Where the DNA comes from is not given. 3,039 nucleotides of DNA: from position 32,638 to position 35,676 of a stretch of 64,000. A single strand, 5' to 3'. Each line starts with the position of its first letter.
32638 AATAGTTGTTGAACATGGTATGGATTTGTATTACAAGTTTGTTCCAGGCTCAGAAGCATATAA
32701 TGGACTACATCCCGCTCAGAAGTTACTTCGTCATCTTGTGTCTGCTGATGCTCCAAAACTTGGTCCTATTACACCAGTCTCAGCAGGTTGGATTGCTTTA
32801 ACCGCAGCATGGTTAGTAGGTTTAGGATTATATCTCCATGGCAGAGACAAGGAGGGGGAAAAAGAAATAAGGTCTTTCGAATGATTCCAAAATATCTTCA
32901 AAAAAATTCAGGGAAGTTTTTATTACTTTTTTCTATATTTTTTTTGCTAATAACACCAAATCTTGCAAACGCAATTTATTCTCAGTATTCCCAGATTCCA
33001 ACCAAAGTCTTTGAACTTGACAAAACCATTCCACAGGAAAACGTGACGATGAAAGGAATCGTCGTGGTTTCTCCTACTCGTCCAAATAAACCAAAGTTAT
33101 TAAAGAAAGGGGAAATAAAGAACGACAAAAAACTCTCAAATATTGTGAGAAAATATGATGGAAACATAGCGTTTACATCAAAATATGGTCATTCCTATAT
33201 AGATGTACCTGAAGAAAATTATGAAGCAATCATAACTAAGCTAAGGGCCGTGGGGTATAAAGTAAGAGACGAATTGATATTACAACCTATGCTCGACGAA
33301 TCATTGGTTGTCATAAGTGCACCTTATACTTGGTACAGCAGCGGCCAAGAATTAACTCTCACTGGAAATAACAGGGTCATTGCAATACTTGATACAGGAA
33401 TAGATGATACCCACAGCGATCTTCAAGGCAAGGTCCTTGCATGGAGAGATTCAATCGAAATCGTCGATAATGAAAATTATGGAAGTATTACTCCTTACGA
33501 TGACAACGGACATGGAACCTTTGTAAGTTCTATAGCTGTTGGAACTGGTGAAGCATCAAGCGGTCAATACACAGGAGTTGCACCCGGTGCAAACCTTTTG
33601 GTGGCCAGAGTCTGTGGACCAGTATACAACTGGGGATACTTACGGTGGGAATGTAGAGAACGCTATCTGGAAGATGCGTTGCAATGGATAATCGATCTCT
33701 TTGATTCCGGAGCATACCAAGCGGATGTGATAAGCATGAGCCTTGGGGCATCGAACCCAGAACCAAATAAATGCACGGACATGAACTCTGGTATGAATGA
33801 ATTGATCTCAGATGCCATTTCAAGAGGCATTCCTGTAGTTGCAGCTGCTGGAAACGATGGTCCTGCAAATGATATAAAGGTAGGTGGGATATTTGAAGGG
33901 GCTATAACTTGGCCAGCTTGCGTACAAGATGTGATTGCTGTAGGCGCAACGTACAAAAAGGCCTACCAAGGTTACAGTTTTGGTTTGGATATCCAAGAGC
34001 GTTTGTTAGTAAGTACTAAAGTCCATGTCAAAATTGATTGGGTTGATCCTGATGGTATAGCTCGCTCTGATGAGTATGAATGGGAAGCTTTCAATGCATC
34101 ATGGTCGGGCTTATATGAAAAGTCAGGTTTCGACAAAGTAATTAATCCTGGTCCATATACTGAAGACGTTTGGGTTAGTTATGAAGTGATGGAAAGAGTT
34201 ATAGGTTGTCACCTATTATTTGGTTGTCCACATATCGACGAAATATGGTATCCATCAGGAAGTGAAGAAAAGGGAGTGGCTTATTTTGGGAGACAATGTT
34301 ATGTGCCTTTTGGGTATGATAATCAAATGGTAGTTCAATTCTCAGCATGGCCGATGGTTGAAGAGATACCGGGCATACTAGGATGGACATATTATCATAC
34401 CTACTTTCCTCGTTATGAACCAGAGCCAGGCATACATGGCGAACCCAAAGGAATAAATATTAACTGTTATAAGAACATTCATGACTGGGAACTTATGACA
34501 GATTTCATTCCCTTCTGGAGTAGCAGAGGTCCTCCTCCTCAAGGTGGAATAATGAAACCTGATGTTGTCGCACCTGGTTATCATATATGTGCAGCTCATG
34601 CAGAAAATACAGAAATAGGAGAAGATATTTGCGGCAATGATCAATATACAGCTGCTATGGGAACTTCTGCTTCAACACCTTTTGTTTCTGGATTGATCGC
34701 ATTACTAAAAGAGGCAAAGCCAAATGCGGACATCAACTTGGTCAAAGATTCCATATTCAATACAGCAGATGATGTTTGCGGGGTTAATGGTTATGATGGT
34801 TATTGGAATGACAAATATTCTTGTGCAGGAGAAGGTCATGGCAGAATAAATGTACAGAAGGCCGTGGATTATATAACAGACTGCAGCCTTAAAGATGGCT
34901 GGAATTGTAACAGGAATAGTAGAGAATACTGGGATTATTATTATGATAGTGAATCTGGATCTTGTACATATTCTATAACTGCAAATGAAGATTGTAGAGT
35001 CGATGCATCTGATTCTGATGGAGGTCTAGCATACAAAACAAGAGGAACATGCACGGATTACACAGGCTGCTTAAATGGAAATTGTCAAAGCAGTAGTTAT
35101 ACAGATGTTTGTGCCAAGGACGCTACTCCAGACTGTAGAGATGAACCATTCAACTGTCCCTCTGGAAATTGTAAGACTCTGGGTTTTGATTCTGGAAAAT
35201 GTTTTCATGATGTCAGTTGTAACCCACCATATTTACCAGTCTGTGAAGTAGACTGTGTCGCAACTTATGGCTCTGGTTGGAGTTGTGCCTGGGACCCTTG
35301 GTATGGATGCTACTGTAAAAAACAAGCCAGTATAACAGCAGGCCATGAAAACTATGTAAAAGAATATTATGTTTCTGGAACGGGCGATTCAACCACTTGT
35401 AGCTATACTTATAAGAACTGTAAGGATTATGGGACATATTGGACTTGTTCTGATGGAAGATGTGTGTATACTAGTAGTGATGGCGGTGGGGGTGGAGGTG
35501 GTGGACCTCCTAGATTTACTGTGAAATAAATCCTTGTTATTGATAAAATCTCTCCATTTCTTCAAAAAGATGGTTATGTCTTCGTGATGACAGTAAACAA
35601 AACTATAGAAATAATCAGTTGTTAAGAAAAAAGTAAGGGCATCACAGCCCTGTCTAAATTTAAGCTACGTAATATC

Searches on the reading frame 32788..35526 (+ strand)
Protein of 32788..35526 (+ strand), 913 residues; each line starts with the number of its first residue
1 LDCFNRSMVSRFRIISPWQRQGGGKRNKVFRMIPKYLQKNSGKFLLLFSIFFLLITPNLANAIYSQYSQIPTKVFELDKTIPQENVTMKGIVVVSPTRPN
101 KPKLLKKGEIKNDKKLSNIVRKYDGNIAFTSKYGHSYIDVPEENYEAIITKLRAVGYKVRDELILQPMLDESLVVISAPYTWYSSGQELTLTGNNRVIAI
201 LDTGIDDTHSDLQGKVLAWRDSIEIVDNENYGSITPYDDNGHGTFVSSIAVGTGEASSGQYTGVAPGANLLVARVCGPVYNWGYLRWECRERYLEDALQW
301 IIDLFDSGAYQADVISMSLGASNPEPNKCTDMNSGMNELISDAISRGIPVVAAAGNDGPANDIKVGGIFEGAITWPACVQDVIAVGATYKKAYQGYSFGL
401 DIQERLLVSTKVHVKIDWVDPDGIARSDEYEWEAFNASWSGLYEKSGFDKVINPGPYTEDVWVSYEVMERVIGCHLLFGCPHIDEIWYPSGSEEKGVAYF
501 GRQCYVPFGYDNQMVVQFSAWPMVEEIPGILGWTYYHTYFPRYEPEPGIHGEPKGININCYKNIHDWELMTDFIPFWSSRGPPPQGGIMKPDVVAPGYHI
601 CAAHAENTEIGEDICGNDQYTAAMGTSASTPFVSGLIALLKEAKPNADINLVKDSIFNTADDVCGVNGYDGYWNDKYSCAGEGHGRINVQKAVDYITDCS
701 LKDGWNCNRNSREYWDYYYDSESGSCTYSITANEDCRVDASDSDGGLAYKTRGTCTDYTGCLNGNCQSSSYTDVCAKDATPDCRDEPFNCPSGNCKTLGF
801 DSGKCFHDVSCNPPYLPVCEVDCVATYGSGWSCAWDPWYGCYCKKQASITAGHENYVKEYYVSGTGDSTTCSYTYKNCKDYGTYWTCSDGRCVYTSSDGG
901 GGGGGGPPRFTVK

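Call 83: search_protein_families(library=pfam, proteins=[window:32788-35526:+], max_evalue=0.00001)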
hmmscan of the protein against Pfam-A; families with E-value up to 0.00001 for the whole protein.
window:32788-35526:+ (913 aa): 1 family
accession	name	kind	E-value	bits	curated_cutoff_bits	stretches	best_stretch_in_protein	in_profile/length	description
PF00082.27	Peptidase_S8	-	8.6e-42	143.9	21.8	1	193-665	1-277/288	Subtilase family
